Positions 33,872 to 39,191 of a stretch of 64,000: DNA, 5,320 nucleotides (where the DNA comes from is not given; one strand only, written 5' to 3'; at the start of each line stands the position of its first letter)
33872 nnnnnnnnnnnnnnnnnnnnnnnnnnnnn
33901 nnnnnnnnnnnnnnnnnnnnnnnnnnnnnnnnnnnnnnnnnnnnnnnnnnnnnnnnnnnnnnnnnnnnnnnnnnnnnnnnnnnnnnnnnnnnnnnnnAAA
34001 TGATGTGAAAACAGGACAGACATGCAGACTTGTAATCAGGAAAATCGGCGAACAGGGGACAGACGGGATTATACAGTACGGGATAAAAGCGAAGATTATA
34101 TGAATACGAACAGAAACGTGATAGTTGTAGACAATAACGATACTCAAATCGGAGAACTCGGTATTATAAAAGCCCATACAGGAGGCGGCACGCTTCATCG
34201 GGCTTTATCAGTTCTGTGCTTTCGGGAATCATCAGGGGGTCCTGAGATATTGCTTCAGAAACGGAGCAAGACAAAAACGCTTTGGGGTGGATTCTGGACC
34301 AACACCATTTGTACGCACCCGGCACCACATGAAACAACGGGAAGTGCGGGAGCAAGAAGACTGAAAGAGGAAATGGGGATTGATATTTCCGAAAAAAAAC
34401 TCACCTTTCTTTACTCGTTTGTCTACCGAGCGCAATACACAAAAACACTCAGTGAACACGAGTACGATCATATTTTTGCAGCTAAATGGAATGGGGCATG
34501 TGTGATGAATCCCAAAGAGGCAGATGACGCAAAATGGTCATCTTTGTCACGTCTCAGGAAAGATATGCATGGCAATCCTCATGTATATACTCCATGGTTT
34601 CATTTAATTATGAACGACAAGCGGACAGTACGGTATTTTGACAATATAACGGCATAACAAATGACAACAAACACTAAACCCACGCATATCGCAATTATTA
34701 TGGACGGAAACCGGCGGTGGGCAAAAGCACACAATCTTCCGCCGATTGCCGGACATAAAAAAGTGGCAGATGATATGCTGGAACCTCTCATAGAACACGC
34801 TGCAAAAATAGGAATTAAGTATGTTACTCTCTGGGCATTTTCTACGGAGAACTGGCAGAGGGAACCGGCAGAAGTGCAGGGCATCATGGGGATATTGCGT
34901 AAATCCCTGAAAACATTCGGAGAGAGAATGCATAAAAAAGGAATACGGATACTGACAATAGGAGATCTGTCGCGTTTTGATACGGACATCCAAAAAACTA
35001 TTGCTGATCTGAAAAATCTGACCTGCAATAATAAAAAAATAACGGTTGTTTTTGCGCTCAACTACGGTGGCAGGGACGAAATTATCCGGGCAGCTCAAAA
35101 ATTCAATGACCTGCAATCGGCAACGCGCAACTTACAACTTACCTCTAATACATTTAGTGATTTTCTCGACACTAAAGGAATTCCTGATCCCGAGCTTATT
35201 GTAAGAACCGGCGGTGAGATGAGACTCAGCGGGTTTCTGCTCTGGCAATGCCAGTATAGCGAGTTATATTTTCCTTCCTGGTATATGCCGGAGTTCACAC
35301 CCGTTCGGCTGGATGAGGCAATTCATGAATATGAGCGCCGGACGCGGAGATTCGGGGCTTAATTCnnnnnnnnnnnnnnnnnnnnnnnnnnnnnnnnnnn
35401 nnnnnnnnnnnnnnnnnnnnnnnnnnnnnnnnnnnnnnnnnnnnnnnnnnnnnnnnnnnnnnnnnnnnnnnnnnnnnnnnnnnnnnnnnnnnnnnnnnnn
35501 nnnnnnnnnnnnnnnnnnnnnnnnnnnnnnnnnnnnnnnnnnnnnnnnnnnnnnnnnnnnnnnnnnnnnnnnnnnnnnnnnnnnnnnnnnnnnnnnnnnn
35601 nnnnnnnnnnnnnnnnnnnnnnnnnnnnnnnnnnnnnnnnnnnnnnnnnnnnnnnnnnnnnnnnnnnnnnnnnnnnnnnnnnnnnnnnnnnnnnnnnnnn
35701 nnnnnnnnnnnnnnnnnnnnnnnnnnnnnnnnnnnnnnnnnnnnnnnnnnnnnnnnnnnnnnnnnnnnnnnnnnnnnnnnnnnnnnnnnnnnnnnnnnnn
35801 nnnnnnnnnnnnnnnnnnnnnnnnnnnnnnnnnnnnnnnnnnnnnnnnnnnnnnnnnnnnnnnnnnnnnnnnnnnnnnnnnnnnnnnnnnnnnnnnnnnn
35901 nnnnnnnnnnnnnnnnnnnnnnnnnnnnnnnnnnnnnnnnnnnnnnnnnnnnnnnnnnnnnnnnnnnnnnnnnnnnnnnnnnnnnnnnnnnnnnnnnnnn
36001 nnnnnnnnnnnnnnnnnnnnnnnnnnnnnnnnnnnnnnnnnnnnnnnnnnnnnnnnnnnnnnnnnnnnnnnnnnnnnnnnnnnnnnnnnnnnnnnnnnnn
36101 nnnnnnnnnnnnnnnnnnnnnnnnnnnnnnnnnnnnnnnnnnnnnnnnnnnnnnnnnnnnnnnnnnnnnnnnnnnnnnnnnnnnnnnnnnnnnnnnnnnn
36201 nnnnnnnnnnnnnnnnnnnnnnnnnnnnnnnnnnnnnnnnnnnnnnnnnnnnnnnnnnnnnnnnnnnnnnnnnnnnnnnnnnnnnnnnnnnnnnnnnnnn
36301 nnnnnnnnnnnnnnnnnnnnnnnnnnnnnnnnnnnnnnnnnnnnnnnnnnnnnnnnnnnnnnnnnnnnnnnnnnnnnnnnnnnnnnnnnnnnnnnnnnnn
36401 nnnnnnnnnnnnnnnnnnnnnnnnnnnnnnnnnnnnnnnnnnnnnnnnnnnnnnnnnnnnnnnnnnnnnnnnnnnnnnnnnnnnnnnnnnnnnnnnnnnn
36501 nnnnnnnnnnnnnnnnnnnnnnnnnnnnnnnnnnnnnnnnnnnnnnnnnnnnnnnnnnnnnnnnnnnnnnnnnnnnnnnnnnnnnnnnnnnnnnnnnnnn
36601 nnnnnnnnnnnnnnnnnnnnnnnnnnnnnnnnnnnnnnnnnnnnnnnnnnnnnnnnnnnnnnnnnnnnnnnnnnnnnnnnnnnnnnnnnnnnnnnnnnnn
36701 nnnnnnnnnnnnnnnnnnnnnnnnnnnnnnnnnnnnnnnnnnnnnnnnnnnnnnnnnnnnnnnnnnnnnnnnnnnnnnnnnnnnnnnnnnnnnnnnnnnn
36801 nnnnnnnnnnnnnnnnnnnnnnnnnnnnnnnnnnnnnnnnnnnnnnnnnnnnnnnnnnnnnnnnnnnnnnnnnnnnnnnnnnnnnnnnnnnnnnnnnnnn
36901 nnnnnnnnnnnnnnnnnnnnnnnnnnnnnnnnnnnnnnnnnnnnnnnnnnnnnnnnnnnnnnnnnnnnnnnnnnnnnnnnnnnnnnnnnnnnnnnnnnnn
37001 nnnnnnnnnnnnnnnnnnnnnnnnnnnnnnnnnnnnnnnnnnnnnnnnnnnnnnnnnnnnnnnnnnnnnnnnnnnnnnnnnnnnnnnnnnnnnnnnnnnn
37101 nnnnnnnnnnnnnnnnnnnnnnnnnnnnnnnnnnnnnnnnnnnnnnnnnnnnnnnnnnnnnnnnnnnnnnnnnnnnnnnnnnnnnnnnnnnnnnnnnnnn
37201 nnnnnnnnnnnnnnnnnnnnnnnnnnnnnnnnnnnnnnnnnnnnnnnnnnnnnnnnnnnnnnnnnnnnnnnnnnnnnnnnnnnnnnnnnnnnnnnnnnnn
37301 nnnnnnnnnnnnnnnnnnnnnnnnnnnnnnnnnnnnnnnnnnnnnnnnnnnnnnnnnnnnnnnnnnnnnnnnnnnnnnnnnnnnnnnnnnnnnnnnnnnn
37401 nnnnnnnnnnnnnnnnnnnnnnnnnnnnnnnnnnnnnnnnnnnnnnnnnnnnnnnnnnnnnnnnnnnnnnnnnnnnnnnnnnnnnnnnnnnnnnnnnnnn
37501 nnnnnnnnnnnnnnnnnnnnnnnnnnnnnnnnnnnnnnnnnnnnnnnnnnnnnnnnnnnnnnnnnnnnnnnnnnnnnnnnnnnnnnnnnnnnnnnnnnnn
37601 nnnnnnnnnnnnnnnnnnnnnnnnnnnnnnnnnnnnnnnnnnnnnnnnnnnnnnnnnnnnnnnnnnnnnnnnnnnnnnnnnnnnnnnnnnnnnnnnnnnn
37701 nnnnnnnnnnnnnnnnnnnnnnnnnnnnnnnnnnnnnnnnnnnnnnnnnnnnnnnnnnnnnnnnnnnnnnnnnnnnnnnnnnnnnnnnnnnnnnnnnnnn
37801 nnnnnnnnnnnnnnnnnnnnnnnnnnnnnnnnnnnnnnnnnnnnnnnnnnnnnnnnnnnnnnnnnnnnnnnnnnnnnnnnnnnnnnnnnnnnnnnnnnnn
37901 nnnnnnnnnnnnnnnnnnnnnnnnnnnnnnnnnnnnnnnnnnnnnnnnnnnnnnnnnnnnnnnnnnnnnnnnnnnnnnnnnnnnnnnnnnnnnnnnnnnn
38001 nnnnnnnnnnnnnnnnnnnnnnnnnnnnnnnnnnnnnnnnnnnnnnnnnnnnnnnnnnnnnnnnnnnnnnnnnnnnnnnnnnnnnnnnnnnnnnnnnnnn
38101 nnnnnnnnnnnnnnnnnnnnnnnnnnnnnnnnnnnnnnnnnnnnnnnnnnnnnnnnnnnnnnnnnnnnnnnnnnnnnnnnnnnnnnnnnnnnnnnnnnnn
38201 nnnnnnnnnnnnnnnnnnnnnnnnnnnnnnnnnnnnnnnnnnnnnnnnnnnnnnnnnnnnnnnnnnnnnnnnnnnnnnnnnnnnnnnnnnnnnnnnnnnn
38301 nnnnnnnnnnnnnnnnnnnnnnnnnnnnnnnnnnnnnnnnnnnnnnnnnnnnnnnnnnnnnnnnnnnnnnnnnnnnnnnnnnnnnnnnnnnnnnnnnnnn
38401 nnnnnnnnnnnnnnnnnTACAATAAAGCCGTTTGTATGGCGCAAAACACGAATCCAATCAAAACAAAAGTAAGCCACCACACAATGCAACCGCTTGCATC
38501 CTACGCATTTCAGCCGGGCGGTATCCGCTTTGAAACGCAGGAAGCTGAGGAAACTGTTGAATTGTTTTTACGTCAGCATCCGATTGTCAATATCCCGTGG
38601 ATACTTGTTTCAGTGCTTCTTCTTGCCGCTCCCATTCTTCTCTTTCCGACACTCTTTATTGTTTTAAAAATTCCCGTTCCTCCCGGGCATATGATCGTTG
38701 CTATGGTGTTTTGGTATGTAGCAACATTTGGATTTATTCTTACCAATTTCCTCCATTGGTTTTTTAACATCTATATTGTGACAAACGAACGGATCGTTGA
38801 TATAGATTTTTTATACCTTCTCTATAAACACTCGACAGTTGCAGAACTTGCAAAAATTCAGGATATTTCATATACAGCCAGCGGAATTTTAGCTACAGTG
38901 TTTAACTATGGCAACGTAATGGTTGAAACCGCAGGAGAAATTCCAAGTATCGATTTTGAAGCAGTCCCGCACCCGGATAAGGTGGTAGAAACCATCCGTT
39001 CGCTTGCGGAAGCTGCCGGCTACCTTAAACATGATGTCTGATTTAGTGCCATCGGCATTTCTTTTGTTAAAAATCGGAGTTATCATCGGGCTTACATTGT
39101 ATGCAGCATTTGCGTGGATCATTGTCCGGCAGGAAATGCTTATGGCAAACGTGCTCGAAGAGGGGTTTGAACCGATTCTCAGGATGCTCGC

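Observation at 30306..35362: Archaeal-type upper mevalonate module (HMGR-HMGS-thiolase-DUF35) plus idi and uppS in a bacterial origin region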

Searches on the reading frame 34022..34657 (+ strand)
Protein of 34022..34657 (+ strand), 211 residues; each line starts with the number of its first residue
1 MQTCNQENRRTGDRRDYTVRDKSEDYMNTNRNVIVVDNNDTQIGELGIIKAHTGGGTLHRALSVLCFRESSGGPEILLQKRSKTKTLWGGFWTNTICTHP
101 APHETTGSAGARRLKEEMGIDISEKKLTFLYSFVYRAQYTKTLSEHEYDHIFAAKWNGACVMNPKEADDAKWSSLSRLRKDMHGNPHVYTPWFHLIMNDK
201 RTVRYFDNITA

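Call 3: search_protein_families(library=pfam, proteins=[window:34022-34657:+], max_evalue=0.01)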
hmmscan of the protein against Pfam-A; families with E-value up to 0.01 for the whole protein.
window:34022-34657:+ (211 aa): 1 family
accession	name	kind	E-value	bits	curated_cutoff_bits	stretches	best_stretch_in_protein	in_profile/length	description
PF00293.34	NUDIX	-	1.4e-14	54.7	21.1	1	59-192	3-133/134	NUDIX domain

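Call 5: search_protein_families(library=ncbifam, proteins=[window:34100-34657:+], max_evalue=0.001)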
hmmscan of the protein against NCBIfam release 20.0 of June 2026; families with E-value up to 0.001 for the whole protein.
window:34100-34657:+ (185 aa): 4 families
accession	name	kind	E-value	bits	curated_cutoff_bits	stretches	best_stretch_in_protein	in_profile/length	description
NF002995.0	PRK03759.1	equivalog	2e-40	138.4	127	1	2-173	4-171/185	isopentenyl-diphosphate Delta-isomerase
TIGR02150.1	IPP_isom_1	equivalog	1.7e-33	115.7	105.8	1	7-170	1-158/159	isopentenyl-diphosphate delta-isomerase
NF041653.1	Nud_hyd_Meth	equivalog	6.8e-07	29.2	300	1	9-166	4-152/170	Nudix hydrolase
NF006530.0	PRK08999.1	equivalog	0.00037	19.6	245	1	48-113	18-81/315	Nudix family hydrolase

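Call 27: find_related_loci(query=window:34100-34657:+, collection=metagenome_contigs, flank=10000)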
Query window:34100-34657:+ (185 aa) in metagenome_contigs; peptide patterns used: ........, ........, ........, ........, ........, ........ (x = any residue, [..] = any of these).
277 stretches matched a pattern; 2 encode a relative of the query (tblastn E <= 1e-3); 2 distinct loci.
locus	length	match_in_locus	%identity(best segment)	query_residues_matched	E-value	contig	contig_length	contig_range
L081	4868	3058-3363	31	24-129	7e-13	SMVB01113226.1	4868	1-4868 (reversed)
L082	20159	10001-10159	42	49-101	6e-6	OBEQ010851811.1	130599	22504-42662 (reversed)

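Call 52: find_homologous_proteins(query=window:34100-34657:+, max_evalue=0.00001)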
Query window:34100-34657:+ (185 aa): 404 proteins with E <= 0.00001 among 431 candidates; the best 120 are listed.
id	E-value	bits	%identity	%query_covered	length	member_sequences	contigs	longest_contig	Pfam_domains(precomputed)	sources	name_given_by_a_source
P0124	6.1e-125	432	100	100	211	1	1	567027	PF00293.35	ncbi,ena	-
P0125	1.4e-48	183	49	95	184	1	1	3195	PF00293.35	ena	-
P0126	3.1e-48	182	49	91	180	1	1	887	PF00293.35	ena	-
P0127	3.4e-44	169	43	93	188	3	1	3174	PF00293.35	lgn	-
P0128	2.5e-42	163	49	91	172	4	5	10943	PF00293.35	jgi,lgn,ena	-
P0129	1.6e-40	157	42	93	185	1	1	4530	PF00293.35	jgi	jgi:isopentenyl-diphosphate Delta-isomerase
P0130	1.8e-40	157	45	92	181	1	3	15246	PF00293.35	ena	-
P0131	2.6e-40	156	48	94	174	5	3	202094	PF00293.35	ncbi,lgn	-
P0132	3.7e-40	156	50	90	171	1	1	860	PF00293.35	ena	-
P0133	4.6e-40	155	48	90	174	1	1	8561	PF00293.35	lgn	-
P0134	1.0e-39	154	48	92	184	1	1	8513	PF00293.35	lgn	-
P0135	1.3e-39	154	50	90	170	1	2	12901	PF00293.35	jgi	jgi:isopentenyl-diphosphate Delta-isomerase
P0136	1.4e-39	154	48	89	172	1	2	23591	PF00293.35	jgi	jgi:isopentenyl-diphosphate Delta-isomerase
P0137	1.5e-39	154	42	95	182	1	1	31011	PF00293.35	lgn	-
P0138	2.0e-39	153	49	90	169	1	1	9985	PF00293.35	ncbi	-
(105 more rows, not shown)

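Call 53: find_encoding_contigs(protein=P0125, flank=5000, max_places=1)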
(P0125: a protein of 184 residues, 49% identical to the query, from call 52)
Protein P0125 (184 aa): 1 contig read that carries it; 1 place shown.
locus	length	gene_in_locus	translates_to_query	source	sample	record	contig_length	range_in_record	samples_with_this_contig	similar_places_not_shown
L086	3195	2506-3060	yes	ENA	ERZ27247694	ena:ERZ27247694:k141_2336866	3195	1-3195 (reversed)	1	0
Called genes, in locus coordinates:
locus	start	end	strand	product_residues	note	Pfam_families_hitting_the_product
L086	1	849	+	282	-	?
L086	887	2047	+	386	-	PF00108:Thiolase_N, PF00109:ketoacyl-synt (weak), PF08545:ACP_syn_III (faint), PF02803:Thiolase_C, PF22691:Thiolase_C_1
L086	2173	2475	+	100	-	PF01796:OB_ChsH2_C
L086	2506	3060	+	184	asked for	PF00293:NUDIX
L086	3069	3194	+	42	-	?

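Call 54: find_encoding_contigs(protein=P0131, flank=6000, max_places=1)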
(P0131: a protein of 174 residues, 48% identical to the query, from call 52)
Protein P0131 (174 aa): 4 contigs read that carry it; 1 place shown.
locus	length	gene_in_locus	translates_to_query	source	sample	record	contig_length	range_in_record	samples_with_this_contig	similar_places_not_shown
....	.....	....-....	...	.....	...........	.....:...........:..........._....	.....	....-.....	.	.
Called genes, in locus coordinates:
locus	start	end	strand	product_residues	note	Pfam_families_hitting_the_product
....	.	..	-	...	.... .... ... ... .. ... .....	-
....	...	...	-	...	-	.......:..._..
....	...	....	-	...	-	-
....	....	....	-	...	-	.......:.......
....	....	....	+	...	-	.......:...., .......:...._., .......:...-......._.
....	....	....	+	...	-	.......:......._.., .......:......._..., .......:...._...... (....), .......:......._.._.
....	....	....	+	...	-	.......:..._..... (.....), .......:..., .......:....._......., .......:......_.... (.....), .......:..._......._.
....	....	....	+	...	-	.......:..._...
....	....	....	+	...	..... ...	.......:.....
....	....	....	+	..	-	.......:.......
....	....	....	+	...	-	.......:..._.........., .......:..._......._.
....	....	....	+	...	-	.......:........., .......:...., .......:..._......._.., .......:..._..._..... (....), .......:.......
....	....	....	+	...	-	-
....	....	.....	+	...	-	-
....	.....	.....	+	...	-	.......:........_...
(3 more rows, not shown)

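Call 55: find_encoding_contigs(protein=P0128, flank=6000, max_places=1)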
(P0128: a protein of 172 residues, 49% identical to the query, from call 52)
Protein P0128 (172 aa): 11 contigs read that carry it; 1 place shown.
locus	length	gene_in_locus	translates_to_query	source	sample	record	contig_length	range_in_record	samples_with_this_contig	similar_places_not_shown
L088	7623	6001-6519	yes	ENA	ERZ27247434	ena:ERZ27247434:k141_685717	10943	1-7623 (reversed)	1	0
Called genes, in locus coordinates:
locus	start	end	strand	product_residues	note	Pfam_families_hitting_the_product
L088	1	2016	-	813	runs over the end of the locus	PF00270:DEAD, PF04851:ResIII (faint), PF00271:Helicase_C, PF19306:WHD_Lhr, PF08494:DEAD_assoc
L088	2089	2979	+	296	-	PF00376:MerR, PF13411:MerR_1, PF02607:B12-binding_2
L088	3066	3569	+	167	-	PF04542:Sigma70_r2, PF07638:Sigma70_ECF (weak), PF22029:PhyR_sigma2 (weak), PF08281:Sigma70_r4_2 (weak)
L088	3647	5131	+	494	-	PF00070:Pyr_redox (faint), PF00890:FAD_binding_2 (weak), PF01134:GIDA (faint), PF01266:DAO, PF01494:FAD_binding_3 (faint), PF01593:Amino_oxidase, PF03486:HI0933_like (faint), PF13450:NAD_binding_8, +1 more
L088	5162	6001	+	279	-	PF00494:SQS_PSY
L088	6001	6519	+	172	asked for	PF00293:NUDIX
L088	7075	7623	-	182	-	?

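Call 68: search_protein_families(library=pfam, proteins=[L086:2173-2475:+], max_evalue=0.01)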
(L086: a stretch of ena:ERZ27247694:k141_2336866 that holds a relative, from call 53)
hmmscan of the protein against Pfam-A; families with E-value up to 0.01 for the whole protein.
L086:2173-2475:+ (100 aa): 1 family
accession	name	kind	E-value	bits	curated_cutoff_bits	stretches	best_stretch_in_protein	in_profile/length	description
PF01796.24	OB_ChsH2_C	-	3.5e-15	56.1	27.1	1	18-77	4-63/65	ChsH2, C-terminal OB-fold domain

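Call 80: find_encoding_contigs(protein=P0127, flank=5000, max_places=1)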
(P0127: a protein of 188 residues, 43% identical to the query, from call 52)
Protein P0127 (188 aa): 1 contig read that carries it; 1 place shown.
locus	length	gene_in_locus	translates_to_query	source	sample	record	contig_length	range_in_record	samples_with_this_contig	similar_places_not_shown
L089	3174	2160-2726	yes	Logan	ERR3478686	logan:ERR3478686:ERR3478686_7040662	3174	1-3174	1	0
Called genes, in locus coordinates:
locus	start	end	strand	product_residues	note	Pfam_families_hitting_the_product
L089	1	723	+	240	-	?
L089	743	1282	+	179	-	PF04542:Sigma70_r2, PF08281:Sigma70_r4_2, PF04545:Sigma70_r4 (faint)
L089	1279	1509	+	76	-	-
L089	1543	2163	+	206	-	PF04893:Yip1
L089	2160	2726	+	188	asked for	PF00293:NUDIX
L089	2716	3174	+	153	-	?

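Call 81: find_encoding_contigs(protein=P0130, flank=8000, max_places=1)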
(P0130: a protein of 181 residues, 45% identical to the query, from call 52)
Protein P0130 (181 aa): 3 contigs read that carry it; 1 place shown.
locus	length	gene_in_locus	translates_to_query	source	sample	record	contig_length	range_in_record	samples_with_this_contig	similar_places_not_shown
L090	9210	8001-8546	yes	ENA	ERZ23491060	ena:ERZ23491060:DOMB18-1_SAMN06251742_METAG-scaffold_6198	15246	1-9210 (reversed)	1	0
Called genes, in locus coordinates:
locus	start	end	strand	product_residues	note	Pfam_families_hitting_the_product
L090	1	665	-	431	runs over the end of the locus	PF04055:Radical_SAM, PF13353:Fer4_12 (weak), PF13186:SPASM, PF05402:PqqD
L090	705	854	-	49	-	-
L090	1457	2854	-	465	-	PF00171:Aldedh, PF05893:LuxC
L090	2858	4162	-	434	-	-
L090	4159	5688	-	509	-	PF01047:MarR (weak), PF08279:HTH_11 (faint), PF09339:HTH_IclR (weak), PF13412:HTH_24 (weak), PF08495:FIST, PF10442:FIST_C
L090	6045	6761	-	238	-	PF00154:RecA_N (weak), PF13481:AAA_25 (weak), PF23442:DUF7125 (weak), PF06745:ATPase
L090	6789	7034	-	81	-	PF00736:EF1_GNE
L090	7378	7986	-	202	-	PF01135:PCMT, PF01209:Ubie_methyltran (weak), PF13847:Methyltransf_31 (weak), PF08241:Methyltransf_11 (weak), PF13649:Methyltransf_25 (weak)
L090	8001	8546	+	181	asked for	PF00293:NUDIX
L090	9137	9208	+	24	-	?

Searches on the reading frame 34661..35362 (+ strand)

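Call 3: search_protein_families(library=pfam, proteins=[window:34661-35362:+], max_evalue=0.01)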
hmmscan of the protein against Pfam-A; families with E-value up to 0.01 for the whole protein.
window:34661-35362:+ (233 aa): 1 family
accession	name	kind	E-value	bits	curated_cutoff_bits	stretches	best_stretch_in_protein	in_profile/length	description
PF01255.24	Prenyltransf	-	1.1e-72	244.6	27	1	13-232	1-219/219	Putative undecaprenyl diphosphate synthase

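Call 5: search_protein_families(library=ncbifam, proteins=[window:34661-35362:+], max_evalue=0.001)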
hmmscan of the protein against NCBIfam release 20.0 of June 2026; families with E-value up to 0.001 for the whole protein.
window:34661-35362:+ (233 aa): 16 families
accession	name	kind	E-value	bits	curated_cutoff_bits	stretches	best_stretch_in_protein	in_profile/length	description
NF011408.0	PRK14834.1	equivalog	1.7e-73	247.2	348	1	4-232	15-244/252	isoprenyl transferase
NF011405.0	PRK14830.1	equivalog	2.5e-73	246.8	304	1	4-232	20-249/251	undecaprenyl pyrophosphate synthase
NF011407.0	PRK14833.1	equivalog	1.6e-72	243.9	325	1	5-232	3-230/233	di-trans,poly-cis-decaprenylcistransferase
TIGR00055.1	uppS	equivalog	6.8e-69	231.7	109.55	1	7-232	2-228/228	polyprenyl diphosphate synthase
NF011406.0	PRK14831.1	subfamily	6.5e-65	218.8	375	1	4-232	21-250/256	undecaprenyl pyrophosphate synthase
NF011413.0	PRK14840.1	equivalog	4.7e-61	206.6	410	1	3-232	15-249/250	isoprenyl transferase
NF011411.0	PRK14838.1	equivalog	2.3e-60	203.9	417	1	4-232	10-237/244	isoprenyl transferase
NF011404.0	PRK14829.1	equivalog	9.1e-59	198.9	372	1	4-233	28-258/260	isoprenyl transferase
NF011412.0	PRK14839.1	equivalog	2.7e-58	197.2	334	1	6-233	9-228/240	di-trans,poly-cis-decaprenylcistransferase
NF011410.0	PRK14837.1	equivalog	1.2e-55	188.6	342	1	1-232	1-229/230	undecaprenyl pyrophosphate synthase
NF011414.0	PRK14841.1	equivalog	1.4e-54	185.2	401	1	7-232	4-228/233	isoprenyl transferase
NF011415.0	PRK14842.1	equivalog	9.3e-54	182.4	360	1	5-232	7-236/241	isoprenyl transferase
NF011409.0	PRK14835.1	equivalog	1.6e-53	181.9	425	1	6-232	45-278/279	isoprenyl transferase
NF011403.0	PRK14828.1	equivalog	3e-49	167.7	348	1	3-233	25-258/258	isoprenyl transferase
NF007596.1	PRK10240.1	equivalog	4.3e-49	167.1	418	1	6-232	15-242/251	(2E,6E)-farnesyl-diphosphate-specific ditrans,polycis-undecaprenyl-diphosphate synthase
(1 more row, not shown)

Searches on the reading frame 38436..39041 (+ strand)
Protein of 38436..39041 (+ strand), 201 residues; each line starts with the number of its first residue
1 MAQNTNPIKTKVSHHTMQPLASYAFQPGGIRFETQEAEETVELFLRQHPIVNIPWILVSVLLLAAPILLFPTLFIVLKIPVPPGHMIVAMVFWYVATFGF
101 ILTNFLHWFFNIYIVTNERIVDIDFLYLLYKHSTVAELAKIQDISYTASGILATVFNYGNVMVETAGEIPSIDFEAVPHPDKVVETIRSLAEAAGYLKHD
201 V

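Call 8: search_protein_families(library=pfam, proteins=[window:38436-39041:+], max_evalue=0.001)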
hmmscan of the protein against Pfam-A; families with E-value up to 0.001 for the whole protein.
window:38436-39041:+ (201 aa): 1 family
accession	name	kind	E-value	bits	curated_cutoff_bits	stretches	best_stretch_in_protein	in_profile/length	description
PF03703.20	bPH_2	-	0.00061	20.4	22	0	131-187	22-78/78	Bacterial PH domain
